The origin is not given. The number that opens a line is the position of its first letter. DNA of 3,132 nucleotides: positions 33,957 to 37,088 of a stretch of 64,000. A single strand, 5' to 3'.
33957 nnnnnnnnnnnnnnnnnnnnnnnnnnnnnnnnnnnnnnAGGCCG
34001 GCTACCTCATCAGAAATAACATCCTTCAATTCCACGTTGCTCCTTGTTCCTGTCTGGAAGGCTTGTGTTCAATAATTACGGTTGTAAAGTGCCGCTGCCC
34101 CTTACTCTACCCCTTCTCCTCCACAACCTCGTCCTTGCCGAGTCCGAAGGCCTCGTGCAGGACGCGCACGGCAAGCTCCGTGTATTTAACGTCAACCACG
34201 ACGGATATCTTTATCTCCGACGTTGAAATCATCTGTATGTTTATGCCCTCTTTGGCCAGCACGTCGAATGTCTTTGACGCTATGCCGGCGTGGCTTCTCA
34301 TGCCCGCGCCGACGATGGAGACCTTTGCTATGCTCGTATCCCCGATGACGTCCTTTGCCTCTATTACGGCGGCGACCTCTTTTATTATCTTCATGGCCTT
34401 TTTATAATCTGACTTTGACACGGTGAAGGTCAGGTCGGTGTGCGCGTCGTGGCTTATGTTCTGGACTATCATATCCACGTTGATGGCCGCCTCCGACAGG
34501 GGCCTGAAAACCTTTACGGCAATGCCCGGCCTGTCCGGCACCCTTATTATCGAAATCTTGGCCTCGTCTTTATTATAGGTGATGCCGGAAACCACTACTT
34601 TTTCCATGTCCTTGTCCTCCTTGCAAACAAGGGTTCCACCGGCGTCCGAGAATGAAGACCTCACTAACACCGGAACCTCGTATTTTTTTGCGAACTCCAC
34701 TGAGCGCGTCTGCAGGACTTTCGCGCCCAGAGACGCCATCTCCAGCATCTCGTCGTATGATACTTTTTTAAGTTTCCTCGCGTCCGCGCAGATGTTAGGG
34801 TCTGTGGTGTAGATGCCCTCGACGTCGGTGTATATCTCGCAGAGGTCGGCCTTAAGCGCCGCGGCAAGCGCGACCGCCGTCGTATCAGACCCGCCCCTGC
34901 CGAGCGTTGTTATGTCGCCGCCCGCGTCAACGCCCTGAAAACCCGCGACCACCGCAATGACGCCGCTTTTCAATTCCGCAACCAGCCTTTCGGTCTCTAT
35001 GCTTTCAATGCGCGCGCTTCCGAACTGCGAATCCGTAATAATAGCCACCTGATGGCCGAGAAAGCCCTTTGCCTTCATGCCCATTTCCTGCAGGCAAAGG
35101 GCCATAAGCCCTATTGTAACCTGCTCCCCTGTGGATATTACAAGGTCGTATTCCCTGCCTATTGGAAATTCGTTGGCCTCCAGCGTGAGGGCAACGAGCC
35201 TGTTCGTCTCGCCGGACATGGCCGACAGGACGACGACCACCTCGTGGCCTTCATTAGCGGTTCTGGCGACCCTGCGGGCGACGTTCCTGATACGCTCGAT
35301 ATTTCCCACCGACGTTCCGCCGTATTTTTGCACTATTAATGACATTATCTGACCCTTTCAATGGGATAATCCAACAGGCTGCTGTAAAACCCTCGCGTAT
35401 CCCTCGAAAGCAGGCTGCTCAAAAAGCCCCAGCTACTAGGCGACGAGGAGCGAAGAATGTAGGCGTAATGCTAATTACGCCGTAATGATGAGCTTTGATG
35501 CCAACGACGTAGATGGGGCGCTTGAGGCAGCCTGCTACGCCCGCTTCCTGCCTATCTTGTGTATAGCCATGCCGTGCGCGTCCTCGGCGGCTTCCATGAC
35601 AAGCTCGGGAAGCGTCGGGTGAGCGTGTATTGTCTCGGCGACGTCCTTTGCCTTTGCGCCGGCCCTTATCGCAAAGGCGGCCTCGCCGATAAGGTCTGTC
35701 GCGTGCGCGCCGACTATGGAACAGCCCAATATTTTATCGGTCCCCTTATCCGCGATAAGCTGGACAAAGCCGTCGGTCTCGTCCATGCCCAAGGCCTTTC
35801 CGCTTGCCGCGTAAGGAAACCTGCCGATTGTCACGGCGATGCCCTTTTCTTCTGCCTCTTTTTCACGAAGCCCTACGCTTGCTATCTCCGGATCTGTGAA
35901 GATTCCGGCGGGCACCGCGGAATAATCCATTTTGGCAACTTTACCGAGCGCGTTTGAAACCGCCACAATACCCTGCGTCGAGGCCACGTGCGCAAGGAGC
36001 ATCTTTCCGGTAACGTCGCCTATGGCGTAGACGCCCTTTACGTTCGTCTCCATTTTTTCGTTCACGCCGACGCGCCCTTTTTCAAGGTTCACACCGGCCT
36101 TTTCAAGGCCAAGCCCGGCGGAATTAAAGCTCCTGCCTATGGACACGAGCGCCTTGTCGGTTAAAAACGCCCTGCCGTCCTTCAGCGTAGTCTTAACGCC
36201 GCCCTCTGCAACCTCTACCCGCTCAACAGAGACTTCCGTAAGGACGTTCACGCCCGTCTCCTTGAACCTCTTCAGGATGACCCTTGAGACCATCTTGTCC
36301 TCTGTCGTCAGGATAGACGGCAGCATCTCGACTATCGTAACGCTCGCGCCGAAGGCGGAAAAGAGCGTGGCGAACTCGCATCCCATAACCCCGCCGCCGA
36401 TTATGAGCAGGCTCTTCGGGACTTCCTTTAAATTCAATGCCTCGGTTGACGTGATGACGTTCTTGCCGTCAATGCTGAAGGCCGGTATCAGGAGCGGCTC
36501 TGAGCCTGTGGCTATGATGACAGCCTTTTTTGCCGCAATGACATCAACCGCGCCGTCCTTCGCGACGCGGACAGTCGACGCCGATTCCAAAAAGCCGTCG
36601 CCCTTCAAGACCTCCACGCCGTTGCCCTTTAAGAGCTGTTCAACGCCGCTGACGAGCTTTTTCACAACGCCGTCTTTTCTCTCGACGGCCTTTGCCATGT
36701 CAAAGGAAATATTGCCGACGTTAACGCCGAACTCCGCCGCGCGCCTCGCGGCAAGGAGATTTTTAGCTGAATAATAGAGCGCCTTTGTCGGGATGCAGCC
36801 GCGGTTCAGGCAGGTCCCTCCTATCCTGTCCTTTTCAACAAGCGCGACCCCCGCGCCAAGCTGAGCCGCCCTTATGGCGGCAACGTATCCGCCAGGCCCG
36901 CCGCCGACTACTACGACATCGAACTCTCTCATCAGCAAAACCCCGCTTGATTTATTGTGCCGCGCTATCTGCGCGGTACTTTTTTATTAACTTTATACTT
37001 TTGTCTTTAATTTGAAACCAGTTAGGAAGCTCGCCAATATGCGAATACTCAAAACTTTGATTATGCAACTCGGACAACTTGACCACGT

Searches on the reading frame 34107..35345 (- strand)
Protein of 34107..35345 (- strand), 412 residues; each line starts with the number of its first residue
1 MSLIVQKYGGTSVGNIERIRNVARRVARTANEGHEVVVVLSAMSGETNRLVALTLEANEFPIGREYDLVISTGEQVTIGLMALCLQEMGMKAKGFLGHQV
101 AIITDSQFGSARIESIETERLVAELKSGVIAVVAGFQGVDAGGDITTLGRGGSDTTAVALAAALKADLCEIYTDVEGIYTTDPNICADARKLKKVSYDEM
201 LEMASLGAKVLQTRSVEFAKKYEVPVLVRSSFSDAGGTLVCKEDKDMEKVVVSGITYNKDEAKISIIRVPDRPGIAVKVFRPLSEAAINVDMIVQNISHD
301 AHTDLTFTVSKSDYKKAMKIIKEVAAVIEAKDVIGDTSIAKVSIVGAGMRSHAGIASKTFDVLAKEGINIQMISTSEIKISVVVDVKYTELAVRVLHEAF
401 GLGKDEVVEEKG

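Call 11: search_protein_families(library=pfam, proteins=[window:34107-35345:-])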
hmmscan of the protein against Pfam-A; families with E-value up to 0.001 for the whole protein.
window:34107-35345:- (412 aa): 5 families
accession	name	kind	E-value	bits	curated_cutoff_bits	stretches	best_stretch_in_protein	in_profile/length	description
PF00696.33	AA_kinase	-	3.9e-49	167.9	24.9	1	3-230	2-234/234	Amino acid kinase family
PF22468.2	ACT_9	-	3.9e-38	129.4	27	2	342-400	1-61/61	ACT domain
PF13840.12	ACT_7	-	1.5e-21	76.4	27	1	338-398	5-65/65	ACT domain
PF01842.31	ACT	-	1.3e-19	70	27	2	267-325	5-65/66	ACT domain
PF22629.2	ACT_AHAS_ss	-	5.7e-05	23.6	27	0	267-329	3-67/67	AHAS small subunit-like ACT domain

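Call 46: find_encoding_contigs(protein=window:34107-35345:-, flank=2500, max_places=6)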
Protein window:34107-35345:- (412 aa): no gene with exactly this product is on record in the collection.

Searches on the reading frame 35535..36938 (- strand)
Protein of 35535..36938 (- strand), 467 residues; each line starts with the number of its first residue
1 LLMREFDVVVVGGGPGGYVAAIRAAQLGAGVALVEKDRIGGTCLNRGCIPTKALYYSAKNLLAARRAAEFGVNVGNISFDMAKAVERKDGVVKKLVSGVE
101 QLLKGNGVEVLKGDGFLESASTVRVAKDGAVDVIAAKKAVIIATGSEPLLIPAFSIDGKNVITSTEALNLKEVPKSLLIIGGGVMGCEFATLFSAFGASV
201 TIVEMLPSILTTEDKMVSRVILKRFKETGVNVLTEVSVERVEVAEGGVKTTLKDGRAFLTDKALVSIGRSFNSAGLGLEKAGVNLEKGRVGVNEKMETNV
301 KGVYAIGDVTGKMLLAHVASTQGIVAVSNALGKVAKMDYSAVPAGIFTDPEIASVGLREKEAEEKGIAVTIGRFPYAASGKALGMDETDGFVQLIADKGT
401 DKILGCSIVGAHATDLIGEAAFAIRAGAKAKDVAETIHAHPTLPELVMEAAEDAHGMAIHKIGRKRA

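Call 10: search_protein_families(library=pfam, proteins=[window:35535-36938:-])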
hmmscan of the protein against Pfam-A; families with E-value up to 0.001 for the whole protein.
window:35535-36938:- (467 aa): 12 families
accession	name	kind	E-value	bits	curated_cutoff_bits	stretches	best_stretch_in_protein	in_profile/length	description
PF07992.20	Pyr_redox_2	-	9.9e-69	232.4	26.1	1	6-323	1-291/291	Pyridine nucleotide-disulphide oxidoreductase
PF02852.28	Pyr_redox_dim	-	3e-37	127.6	25.3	1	342-450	1-109/110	Pyridine nucleotide-disulphide oxidoreductase, dimerisation domain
PF00070.33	Pyr_redox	-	3e-21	76.2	22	1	177-253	2-80/82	Pyridine nucleotide-disulphide oxidoreductase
PF13738.12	Pyr_redox_3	-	3.7e-13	49.8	30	1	138-307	126-305/305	Pyridine nucleotide-disulphide oxidoreductase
PF12831.13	FAD_oxidored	-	7.9e-10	39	27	1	7-116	1-111/416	FAD dependent oxidoreductase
PF01134.28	GIDA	-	3.7e-09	36.6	22.1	1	7-62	1-52/391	Glucose inhibited division protein A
PF13450.12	NAD_binding_8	-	2.1e-08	34.8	21.9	1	10-44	1-36/68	NAD(P)-binding Rossmann-like domain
PF03486.20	HI0933_like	-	2e-06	27.9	50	1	7-38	2-33/244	HI0933-like protein Rossmann domain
PF01262.27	AlaDh_PNT_C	-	2.6e-06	27.5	23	0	175-223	29-77/214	Alanine dehydrogenase/PNT, C-terminal domain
PF01266.30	DAO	-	2.6e-05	24.3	27.9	0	7-42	1-38/353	FAD dependent oxidoreductase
PF00890.30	FAD_binding_2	-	3.4e-05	23.7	20.4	1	7-38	1-32/414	FAD binding domain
PF02737.24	3HCDH_N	-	0.00016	22.1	22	1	179-229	4-53/180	3-hydroxyacyl-CoA dehydrogenase, NAD binding domain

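Call 47: find_homologous_proteins(query=window:35535-36938:-, max_evalue=1e-50)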
Query window:35535-36938:- (467 aa): 8000 proteins with E <= 1e-50 among 8000 candidates; the best 120 are listed.
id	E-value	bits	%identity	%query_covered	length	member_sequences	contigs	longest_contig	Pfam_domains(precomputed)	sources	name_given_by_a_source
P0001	1.5e-288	975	100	100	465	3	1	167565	PF01266.31,PF13450.13,PF02852.29,PF07992.21,PF00070.34,PF13738.13,PF03486.21,PF01262.28,PF01134.29,PF12831.14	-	-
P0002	6.6e-273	923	94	100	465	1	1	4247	PF01266.31,PF13450.13,PF00890.31,PF02852.29,PF07992.21,PF00070.34,PF13738.13,PF03486.21,PF01262.28,PF01134.29,PF12831.14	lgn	-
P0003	9.4e-236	801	80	99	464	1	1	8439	PF01266.31,PF13450.13,PF00890.31,PF02852.29,PF07992.21,PF00070.34,PF13738.13,PF03486.21,PF01262.28,PF01134.29,PF12831.14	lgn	-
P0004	1.0e-233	794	78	99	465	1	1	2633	PF13450.13,PF00890.31,PF02852.29,PF07992.21,PF00070.34,PF13738.13,PF03486.21,PF01262.28,PF01134.29,PF12831.14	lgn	-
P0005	2.6e-232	789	78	99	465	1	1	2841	PF01266.31,PF13450.13,PF00890.31,PF02852.29,PF07992.21,PF00070.34,PF13738.13,PF03486.21,PF01134.29,PF02737.25,PF12831.14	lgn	-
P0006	3.2e-232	789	79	99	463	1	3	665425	PF01266.31,PF13450.13,PF00890.31,PF02852.29,PF07992.21,PF00070.34,PF13738.13,PF03486.21,PF01134.29,PF12831.14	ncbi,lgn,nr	ncbi:MAG: dihydrolipoyl dehydrogenase [Deltaproteobacteria bacterium]|nr:dihydrolipoyl dehydrogenase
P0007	9.0e-232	788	77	100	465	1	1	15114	PF01266.31,PF13450.13,PF00890.31,PF02852.29,PF07992.21,PF00070.34,PF13738.13,PF03486.21,PF01134.29,PF12831.14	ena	-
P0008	8.4e-231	784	77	99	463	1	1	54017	PF13450.13,PF07992.21,PF00070.34,PF03486.21,PF01134.29,PF01494.26,PF12831.14,PF01266.31,PF00890.31,PF02852.29,PF13738.13,PF01262.28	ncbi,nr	ncbi:MAG: dihydrolipoyl dehydrogenase [Deltaproteobacteria bacterium]|nr:dihydrolipoyl dehydrogenase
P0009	3.6e-230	782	77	99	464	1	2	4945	PF01266.31,PF13450.13,PF00890.31,PF02852.29,PF07992.21,PF00070.34,PF13738.13,PF03486.21,PF01134.29,PF01494.26,PF12831.14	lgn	-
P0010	1.2e-229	781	77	99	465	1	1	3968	PF01266.31,PF13450.13,PF00890.31,PF02852.29,PF07992.21,PF00070.34,PF13738.13,PF03486.21,PF01134.29,PF01494.26,PF12831.14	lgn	-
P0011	1.4e-229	780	79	99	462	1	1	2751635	PF01266.31,PF13450.13,PF00890.31,PF02852.29,PF07992.21,PF00070.34,PF13738.13,PF03486.21,PF01134.29,PF12831.14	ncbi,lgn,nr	ncbi:MAG: dihydrolipoyl dehydrogenase [Thermodesulfobacteriota bacterium]|nr:MAG: dihydrolipoyl dehy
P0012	1.6e-229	780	79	99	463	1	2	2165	PF13450.13,PF00890.31,PF02852.29,PF07992.21,PF00070.34,PF13738.13,PF03486.21,PF01134.29,PF12831.14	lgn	-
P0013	5.5e-229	779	78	99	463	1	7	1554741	PF13434.13,PF13450.13,PF00890.31,PF02852.29,PF07992.21,PF00070.34,PF13738.13,PF03486.21,PF01134.29,PF12831.14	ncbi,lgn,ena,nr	ncbi:MAG: dihydrolipoyl dehydrogenase [Deltaproteobacteria bacterium]|nr:dihydrolipoyl dehydrogenase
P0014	5.7e-229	778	77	99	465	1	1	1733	PF13434.13,PF13450.13,PF02852.29,PF07992.21,PF00070.34,PF13738.13,PF03486.21,PF01134.29,PF12831.14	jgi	-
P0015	6.1e-229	778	78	99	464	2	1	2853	PF01266.31,PF13450.13,PF00890.31,PF02852.29,PF07992.21,PF00070.34,PF13738.13,PF03486.21,PF01134.29,PF12831.14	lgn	-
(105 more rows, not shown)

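Call 48: find_encoding_contigs(protein=P0002, flank=3000, max_places=3)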
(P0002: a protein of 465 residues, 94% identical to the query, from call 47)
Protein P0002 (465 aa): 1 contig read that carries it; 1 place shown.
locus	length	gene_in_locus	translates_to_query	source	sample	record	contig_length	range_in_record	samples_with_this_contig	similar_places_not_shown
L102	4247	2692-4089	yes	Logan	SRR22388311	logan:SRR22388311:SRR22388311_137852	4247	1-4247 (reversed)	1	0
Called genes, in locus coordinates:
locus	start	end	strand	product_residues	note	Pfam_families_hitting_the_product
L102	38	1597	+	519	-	PF03853:YjeF_N, PF01256:Carb_kinase, PF02110:HK (weak)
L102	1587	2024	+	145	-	PF02367:TsaE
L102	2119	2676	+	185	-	-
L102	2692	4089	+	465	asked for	PF00890:FAD_binding_2 (weak), PF01134:GIDA (weak), PF01262:AlaDh_PNT_C (faint), PF07992:Pyr_redox_2, PF12831:FAD_oxidored, PF13738:Pyr_redox_3, PF00070:Pyr_redox, PF02852:Pyr_redox_dim, +3 more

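Call 49: find_encoding_contigs(protein=P0003, flank=3000, max_places=3)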
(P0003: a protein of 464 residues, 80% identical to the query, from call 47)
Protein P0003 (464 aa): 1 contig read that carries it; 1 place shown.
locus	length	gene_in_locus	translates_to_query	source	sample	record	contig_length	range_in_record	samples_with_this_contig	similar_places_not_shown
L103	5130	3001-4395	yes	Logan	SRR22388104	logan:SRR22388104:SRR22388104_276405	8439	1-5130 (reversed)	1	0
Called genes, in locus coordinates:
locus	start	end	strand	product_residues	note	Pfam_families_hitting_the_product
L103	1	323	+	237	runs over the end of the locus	PF03740:PdxJ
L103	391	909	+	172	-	PF01648:ACPS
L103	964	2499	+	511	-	PF03853:YjeF_N, PF01256:Carb_kinase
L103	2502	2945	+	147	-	PF02367:TsaE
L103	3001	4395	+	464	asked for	PF00890:FAD_binding_2 (weak), PF01134:GIDA (weak), PF01262:AlaDh_PNT_C (faint), PF07992:Pyr_redox_2, PF12831:FAD_oxidored, PF13738:Pyr_redox_3, PF00070:Pyr_redox, PF02852:Pyr_redox_dim, +3 more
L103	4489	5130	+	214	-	?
